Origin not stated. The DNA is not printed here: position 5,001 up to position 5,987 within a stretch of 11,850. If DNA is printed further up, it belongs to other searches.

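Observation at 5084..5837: Coiled-coil plus PD-(D/E)XK-like (DUF3782-type) protein transcribed divergently from the flagellar rod operon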

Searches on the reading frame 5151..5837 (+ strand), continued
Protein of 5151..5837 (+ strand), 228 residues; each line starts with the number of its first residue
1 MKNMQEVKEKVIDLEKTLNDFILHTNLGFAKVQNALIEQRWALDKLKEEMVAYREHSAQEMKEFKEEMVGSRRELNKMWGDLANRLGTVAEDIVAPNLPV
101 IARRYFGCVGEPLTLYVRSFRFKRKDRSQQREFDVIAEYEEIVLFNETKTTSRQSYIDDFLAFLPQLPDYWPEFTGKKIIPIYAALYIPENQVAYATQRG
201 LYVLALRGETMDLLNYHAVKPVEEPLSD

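Call 30: find_related_loci(query=A1, collection=genome_contigs, flank=6000)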
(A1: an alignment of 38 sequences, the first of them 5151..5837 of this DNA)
Query A1 (228 aa) in genome_contigs; peptide patterns used: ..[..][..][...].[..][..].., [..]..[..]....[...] (x = any residue, [..] = any of these).
600 stretches matched a pattern (row limit reached: there are more); 587 encode a relative of the query (tblastn E <= 1e-3); the best 80 are kept; 79 distinct loci.
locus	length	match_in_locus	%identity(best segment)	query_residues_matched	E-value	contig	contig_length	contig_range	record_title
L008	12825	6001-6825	46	4-220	2e-73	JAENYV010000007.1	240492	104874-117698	MAG: Dethiobacter alkaliphilus isolate BL5_bin.7 BL5_bin7_NODE_26_length_240492_cov_23.198514, whole genome shotgun sequ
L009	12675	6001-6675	49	5-219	7e-67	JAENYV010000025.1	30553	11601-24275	MAG: Dethiobacter alkaliphilus isolate BL5_bin.7 BL5_bin7_NODE_368_length_30553_cov_24.492360, whole genome shotgun sequ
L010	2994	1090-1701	48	5-219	1e-63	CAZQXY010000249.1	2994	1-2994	MAG TPA_asm: uncultured Desulfovibrionaceae bacterium isolate binchicken_co39_542 genome assembly, contig: NODE_65017_le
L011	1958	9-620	48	5-219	2e-64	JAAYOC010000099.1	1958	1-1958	MAG: Oscillospiraceae bacterium isolate AS21ysBPME_312 169397_AS21, whole genome shotgun sequence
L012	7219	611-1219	47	5-216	6e-59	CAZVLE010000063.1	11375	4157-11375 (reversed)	MAG TPA_asm: uncultured Syntrophomonadaceae bacterium isolate SRP067234_co1_287 genome assembly, contig: k99_667854, who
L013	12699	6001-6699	42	5-220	9e-59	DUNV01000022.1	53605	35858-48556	MAG TPA_asm: Bacillota bacterium isolate AS08sgBPME_113 50437_AS08, whole genome shotgun sequence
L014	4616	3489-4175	40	7-226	3e-55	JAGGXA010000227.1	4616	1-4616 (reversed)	MAG: Deltaproteobacteria bacterium isolate AUK140 PB_MBMC_094_c_000000000231, whole genome shotgun sequence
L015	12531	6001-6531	49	43-219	6e-54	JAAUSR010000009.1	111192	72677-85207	MAG: Thioploca sp. isolate SL_4_0 NODE_12_length_111192_cov_11.575870, whole genome shotgun sequence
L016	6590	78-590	49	46-219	1e-53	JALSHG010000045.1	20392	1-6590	MAG: Thermodesulfovibrio sp. isolate 354-166_metabat1_scaf2bin.078 354-166_scaffold_2519_c1, whole genome shotgun sequen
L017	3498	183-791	44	3-217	6e-53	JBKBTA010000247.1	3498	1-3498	MAG: Candidatus Brocadia sp. isolate 21I_052.bin.35 NODE_249_length_3498_cov_6.182403, whole genome shotgun sequence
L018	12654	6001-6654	41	5-220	1e-52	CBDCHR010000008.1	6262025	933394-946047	MAG: Cyclobacteriaceae bacterium isolate f0bda704-0092-420b-8c8c-99a94aecc3c0 genome assembly, contig: contig_6, whole g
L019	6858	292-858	44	3-216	3e-52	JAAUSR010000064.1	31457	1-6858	MAG: Thioploca sp. isolate SL_4_0 NODE_254_length_31457_cov_11.521385, whole genome shotgun sequence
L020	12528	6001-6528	47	46-220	3e-52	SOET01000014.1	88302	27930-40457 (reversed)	MAG: Candidatus Kuenenia hertensis isolate YC6 NODE_714_length_88402_cov_260.462257, whole genome shotgun sequence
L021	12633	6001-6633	41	4-219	5e-52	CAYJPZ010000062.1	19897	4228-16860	MAG TPA_asm: uncultured candidatus Brocadiaceae bacterium isolate ERP124720_co1_183 genome assembly, contig: NODE_3486_l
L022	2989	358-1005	39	4-224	3e-52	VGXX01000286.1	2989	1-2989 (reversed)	MAG: Planctomycetota bacterium isolate M_DeepCast_100m_m2_243 M_DeepCast_100m_m2_243_Ga0194119_10069533, whole genome sh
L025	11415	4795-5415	41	4-222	6e-52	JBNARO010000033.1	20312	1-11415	MAG: Dictyoglomaceae bacterium isolate Kamch4316-2DMB-17 bin8.fa-33, whole genome shotgun sequence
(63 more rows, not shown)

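Call 38: find_encoding_contigs(protein=P0002, flank=6000, max_places=3)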
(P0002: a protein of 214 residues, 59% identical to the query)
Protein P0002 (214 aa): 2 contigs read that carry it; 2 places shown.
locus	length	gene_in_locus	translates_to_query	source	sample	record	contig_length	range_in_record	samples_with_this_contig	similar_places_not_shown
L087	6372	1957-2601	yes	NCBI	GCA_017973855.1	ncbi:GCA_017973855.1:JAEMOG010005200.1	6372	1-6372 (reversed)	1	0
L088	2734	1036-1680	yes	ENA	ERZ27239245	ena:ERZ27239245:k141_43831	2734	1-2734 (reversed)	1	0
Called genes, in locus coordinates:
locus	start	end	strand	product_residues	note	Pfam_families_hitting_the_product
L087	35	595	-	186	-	PF13276:HTH_21, PF00665:rve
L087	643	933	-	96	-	PF01527:HTH_Tnp_1, PF04218:CENP-B_N (faint)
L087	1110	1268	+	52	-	-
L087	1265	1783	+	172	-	PF04892:VanZ-LLP1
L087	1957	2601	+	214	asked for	PF26618:DUF8196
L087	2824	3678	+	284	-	-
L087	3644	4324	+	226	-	-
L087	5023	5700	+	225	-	PF03720:UDPG_MGDP_dh_C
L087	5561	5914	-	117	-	PF02452:PemK_toxin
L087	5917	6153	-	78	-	PF04014:MazE_antitoxin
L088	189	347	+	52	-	-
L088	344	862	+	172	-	PF04892:VanZ-LLP1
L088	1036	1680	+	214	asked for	PF26618:DUF8196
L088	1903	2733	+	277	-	?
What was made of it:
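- The closest homologue lies beside an IS3 transposase (call 38).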

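Call 41: search_dna_similar(query=window:5160-5834:+, collection=phages, mode=protein, max_evalue=0.001)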
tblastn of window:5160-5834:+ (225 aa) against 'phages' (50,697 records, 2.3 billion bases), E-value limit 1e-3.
No match.

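Call 42: search_dna_similar(query=window:5160-5834:+, collection=plasmids, mode=protein, max_evalue=0.001)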
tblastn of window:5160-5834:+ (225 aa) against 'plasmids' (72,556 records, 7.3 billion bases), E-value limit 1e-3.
No match.
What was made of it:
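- There is no phage or plasmid copy (calls 41 and 42).
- Tried and rejected: There were no phage or plasmid hits (calls 41 and 42).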

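Call 43: search_protein_families(library=phrogs, proteins=[window:5160-5837:+], max_evalue=0.1)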
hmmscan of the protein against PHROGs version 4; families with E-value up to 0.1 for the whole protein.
window:5160-5837:+ (225 aa): 1 family
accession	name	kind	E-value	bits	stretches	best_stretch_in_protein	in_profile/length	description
phrog_12846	-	tail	0.06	13.2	1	28-87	85-144/552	tail fiber protein; Ig-domain containing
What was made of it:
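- On Transposable or homing element: There are no phage or plasmid tblastn hits (calls 41 and 42) and no PHROG match (call 43).
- tblastn finds no hit in 50,697 phage or 72,556 plasmid records (calls 41 and 42), and there is no PHROG match (call 43).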

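Call 47: fold_search(model_id=the predicted structure, library=pdb)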
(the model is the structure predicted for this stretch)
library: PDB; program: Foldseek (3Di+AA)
matches with E <= 10: 712; with E <= 0.001: 2
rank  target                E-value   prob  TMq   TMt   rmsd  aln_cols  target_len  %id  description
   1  2p14                  8.5e-04  0.99  0.28  0.33   9.6       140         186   19  Crystal structure of small subunit (R.BspD6I2) of the heterodimeric restriction endonuclease R.BspD6I (released 2008-03-11)
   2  5liz                  9.6e-04  0.99  0.26  0.12   8.1       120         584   14  The structure of Nt.BspD6I nicking endonuclease with all cysteines mutated by serine residues at 0.19 nm resolution . (released 2017-08-02)
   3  5lhc_A                1.5e-03  0.99  0.26  0.12   7.7       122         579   15  The structure of D456A mutant of Nt.BspD6I nicking endonuclease at 0.24 nm resolution . (released 2017-08-16)
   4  2ewf                  2.2e-03  0.98  0.26  0.12   8.1       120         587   14  Crystal structure of the site-specific DNA nickase N.BspD6I (released 2006-11-21)
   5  5liq_A                2.8e-03  0.97  0.26  0.12   8.1       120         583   14  The structure of C160S,C508S,C578S mutant of Nt.BspD6I nicking endonuclease at 0.185 nm resolution . (released 2017-08-02)
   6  5liq_B                3.0e-03  0.97  0.25  0.12   6.9       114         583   14  The structure of C160S,C508S,C578S mutant of Nt.BspD6I nicking endonuclease at 0.185 nm resolution . (released 2017-08-02)
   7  6qnz_B                3.2e-03  0.97  0.26  0.12   8.1       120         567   14  Crystal structure of the site-specific DNA nickase N.BspD6I E418A Mutant (released 2020-03-04)
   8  9nl2_A                4.9e-03  0.99  0.26  0.06   5.1        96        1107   16  Structure of R2 retrotransposon protein from Platysternon megacephalum initiating target-primed reverse transcription (released 2025-06-18)
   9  6qnz_A                5.6e-03  0.97  0.27  0.12   8.1       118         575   14  Crystal structure of the site-specific DNA nickase N.BspD6I E418A Mutant (released 2020-03-04)
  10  5lhc_B                6.0e-03  0.93  0.25  0.12   8.1       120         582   12  The structure of D456A mutant of Nt.BspD6I nicking endonuclease at 0.24 nm resolution . (released 2017-08-16)
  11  1xmx                  7.2e-03  1.00  0.36  0.23   4.1       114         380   13  Crystal structure of protein VC1899 from Vibrio cholerae (released 2004-11-16)
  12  8z4i_B                1.3e-02  0.98  0.27  0.17   5.6        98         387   18  crystal structure of Cdn1 in complex with cA3 (released 2026-02-04)
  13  6hz4_N                1.3e-02  0.82  0.22  0.30   5.9       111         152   20  Structure of McrBC without DNA binding domains (one half of the full complex) (released 2019-07-24)
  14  2vld_A                1.6e-02  0.99  0.32  0.32   5.5       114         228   13  crystal structure of a repair endonuclease from Pyrococcus abyssi (released 2009-05-19)
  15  2ph7_A                1.6e-02  0.66  0.21  0.21   6.2        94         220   12  Crystal structure of AF2093 from Archaeoglobus fulgidus (released 2007-05-08)
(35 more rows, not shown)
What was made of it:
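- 5415..5789 (+): PD-(D/E)XK nuclease-fold domain (residues 89-213 in 228-aa numbering). Foldseek against PDB finds R.BspD6I, VC1899, McrC, NucS and YraN (call 47).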

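Call 56: search_protein_families(library=pfam, alignment_id=A4, max_evalue=0.00001)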
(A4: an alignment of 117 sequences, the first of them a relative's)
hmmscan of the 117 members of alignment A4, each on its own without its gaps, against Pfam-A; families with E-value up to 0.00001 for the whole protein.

A. member 1, L008:5181-5516:- (111 aa): 1 family
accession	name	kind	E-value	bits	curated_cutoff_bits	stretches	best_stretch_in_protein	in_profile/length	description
PF02452.23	PemK_toxin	-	2.1e-30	105.6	23.1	1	4-109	2-109/109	PemK-like, MazF-like toxin of type II toxin-antitoxin system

B. families by the number of members that match (of 117 scanned): 164 families (the first 25 are shown)
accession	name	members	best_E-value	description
PF08334.16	T2SSG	5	1.4e-43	Type II secretion system (T2SS), protein G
PF07963.17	N_methyl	5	5.4e-07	Prokaryotic N-terminal methylation motif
PF00005.33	ABC_tran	4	6.1e-36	ABC transporter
PF25174.1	Beta-prop_THOC3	4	1.2e-30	THOC3 beta-propeller domain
PF00400.38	WD40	4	9.3e-29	WD domain, G-beta repeat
PF24817.1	WD40_WDHD1_1st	4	1.5e-28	WDHD1 first WD40 domain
PF24814.1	WD40_Prp19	4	2.3e-28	Prp19 WD40 domain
PF25173.1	Beta-prop_WDR3_1st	4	3.8e-27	WDR3 first beta-propeller domain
PF25172.1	Beta-prop_WDR3_2nd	4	2.2e-23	WDR3 second beta-propeller domain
PF23414.1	Beta-prop_EML_2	4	3e-21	Echinoderm microtubule-associated protein second beta-propeller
PF25168.1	Beta-prop_WDR36-Utp21_2nd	4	6.5e-20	WDR36/Utp21 second beta-propeller domain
PF24807.1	WD40_CDC20-Fz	4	1.9e-19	CDC20/Fizzy WD40 domain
PF25175.1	Beta-prop_WDR5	4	8.6e-19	WDR5 beta-propeller domain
PF24805.1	EIF3I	4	1.1e-18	EIF3I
PF24796.1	WDR55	4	1.1e-17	WDR55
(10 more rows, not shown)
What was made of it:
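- On Known anti-phage defence systems (PADLOC-DB v2): The 4-member hits (AriA, mad3, mad8) probably correspond to the 4 ABC_tran/AAA_21 ATPase neighbours in call 56; this is my inference.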

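Call 58: search_protein_families(library=padloc, alignment_id=A4, max_evalue=0.00001)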
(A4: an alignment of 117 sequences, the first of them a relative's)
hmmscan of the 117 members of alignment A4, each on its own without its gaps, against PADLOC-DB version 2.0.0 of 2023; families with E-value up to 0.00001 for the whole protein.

A. member 1, L008:5181-5516:- (111 aa): 0 families

B. families by the number of members that match (of 117 scanned): 25 families
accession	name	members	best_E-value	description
PDLC04135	mad3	4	9.3e-32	mads_3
PDLC02980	AriA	4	2e-16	-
PDLC04140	mad8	4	4.1e-13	mads_8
PDLC02919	HEAT-ARM_XIII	4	7.5e-12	-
PDLC04832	PDC-S03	3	1.1e-41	-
PDLC04833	PDC-S03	3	8.3e-32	-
PDLC04834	PDC-S03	3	3.2e-24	-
PDLC02914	ATPase-Toprim_I-B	3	4.2e-07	-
PDLC04835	PDC-S03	2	4.2e-18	-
PDLC04164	AriA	2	3.2e-13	-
PDLC04903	PDC-S09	2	3.7e-09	-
PDLC04906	PDC-S09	2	5.5e-09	-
PDLC04175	HEC-01A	2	6.9e-07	-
PDLC02335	AbiLi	2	1.4e-06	AbiLi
PDLC05053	PDC-S62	1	9.2e-12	-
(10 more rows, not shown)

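Call 64: search_protein_families(library=pfam, alignment_id=A5, max_evalue=0.001)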
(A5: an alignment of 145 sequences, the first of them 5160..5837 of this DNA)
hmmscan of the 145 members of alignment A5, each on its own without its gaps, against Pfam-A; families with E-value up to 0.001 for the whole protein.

A. member 1, window:5160-5837:+ (225 aa): 0 families

B. families by the number of members that match (of 145 scanned): 38 families (the first 25 are shown)
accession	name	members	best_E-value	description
PF01442.23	Apolipoprotein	13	5.2e-09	Apolipoprotein A1/A4/E domain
PF06818.20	Fez1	5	7e-08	Fez1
PF12644.12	DUF3782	4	5.3e-06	Protein of unknown function (DUF3782)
PF16331.10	TolA_bind_tri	3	3.8e-05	TolA binding protein trimerisation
PF15397.11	DUF4618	3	0.00019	Domain of unknown function (DUF4618)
PF17675.6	APG6_N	3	0.00031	Apg6 coiled-coil region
PF07464.16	ApoLp-III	2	0.00027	Apolipophorin-III precursor (apoLp-III)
PF04108.17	ATG17_like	2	0.00031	Autophagy protein ATG17-like domain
PF07889.17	DUF1664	2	0.00045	Protein of unknown function (DUF1664)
PF12319.13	TryThrA_C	1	6.7e-06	Tryptophan-Threonine-rich plasmodium antigen C terminal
PF20667.3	Sec10_N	1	1.5e-05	Exocyst complex component Sec10, N-terminal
PF03148.19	Tektin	1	1.6e-05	Tektin family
PF07798.16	CCDC90-like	1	2.3e-05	Coiled-coil domain-containing protein 90-like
PF00957.27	Synaptobrevin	1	4.8e-05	Synaptobrevin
PF06295.17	ZapG-like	1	0.00012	Z-ring associated protein G-like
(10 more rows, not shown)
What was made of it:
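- On Pfam PF12644 (DUF3782): Four of 145 distant relatives match at E<=1e-3 (call 64).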

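Call 78: fold_search(model_id=the predicted structure, library=viral)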
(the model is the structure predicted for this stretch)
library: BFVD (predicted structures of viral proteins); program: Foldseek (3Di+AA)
matches with E <= 10: 1007; with E <= 0.001: 2
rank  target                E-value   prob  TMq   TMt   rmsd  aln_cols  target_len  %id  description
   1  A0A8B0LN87            2.2e-05  1.00  0.41  0.60   4.1       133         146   13  Uncharacterized protein [uncultured archaeal virus]
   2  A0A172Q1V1            2.7e-04  1.00  0.34  0.40   6.7       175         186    9  Uncharacterized protein [Escherichia phage MX01]
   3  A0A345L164            1.3e-03  0.99  0.27  0.26   6.6       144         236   16  Uncharacterized protein [Gordonia phage Apricot]
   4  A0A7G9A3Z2            1.5e-03  1.00  0.30  0.24   5.5       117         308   11  Uncharacterized protein [Bacteriophage sp.]
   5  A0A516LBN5            2.6e-03  0.85  0.25  0.26  10.5       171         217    8  (no name in the UniProt tables at hand)
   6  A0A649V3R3            3.2e-03  0.99  0.30  0.27  11.2       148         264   11  (no name in the UniProt tables at hand)
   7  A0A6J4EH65            4.1e-03  1.00  0.32  0.36   5.0       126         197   16  (no name in the UniProt tables at hand)
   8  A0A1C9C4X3            4.3e-03  0.99  0.35  0.16  11.9       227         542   17  Uncharacterized protein [Heterosigma akashiwo virus 01]
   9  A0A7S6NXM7            4.3e-03  0.92  0.27  0.31  11.2       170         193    9  Uncharacterized protein [Bathycoccus sp. RCC716 virus 1]
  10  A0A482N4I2            4.6e-03  0.96  0.27  0.34   6.7       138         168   12  Putative exodeoxyribonuclease 8 PDDEXK-like domain-containing protein [Escherichia phage vB_EcoS_MM01]
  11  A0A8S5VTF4            4.9e-03  0.99  0.27  0.29   5.5       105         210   10  Uncharacterized protein [Ackermannviridae sp.]
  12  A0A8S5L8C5            4.9e-03  0.98  0.26  0.20   5.3       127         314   12  DUF2800 domain-containing protein [Siphoviridae sp. ctjfQ5]
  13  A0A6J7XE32            6.7e-03  0.90  0.28  0.26   5.6       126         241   15  Uncharacterized protein [uncultured Caudovirales phage]
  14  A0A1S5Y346            8.7e-03  0.85  0.25  0.37   6.8       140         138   20  Uncharacterized protein [uncultured archaeal virus]
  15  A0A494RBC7            9.2e-03  0.97  0.27  0.39   5.6       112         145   10  (no name in the UniProt tables at hand)
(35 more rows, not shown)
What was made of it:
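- On PD-(D/E)XK (restriction-endonuclease-like) superfamily: Foldseek hits against PDB and BFVD are all PD-(D/E)XK (calls 47 and 78).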
